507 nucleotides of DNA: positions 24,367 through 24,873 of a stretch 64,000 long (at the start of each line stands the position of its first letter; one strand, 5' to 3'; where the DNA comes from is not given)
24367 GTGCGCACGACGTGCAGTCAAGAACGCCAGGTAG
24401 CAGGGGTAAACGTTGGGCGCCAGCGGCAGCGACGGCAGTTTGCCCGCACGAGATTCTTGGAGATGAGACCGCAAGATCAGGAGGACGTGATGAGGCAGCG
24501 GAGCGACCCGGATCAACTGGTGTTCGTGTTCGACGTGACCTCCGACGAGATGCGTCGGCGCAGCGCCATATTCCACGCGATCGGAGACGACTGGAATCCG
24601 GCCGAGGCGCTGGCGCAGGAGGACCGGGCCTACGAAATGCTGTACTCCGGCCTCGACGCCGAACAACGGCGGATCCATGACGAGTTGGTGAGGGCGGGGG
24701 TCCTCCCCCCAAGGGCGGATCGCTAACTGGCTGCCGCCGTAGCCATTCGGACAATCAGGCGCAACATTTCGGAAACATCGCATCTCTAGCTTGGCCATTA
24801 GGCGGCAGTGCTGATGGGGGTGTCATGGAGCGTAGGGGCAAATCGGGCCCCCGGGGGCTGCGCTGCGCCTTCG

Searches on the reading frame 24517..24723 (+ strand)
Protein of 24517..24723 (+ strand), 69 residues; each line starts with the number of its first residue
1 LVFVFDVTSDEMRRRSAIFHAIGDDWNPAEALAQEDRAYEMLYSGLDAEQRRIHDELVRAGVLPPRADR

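Call 76: search_protein_families(library=pfam, proteins=[window:24517-24723:+], max_evalue=1)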
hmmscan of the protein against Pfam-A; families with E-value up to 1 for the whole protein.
window:24517-24723:+ (69 aa): 1 family
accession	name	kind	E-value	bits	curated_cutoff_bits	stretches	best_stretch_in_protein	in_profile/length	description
PF19938.4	DUF6400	-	1.3e-31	108.8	27.1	1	3-67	1-65/69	Family of unknown function (DUF6400)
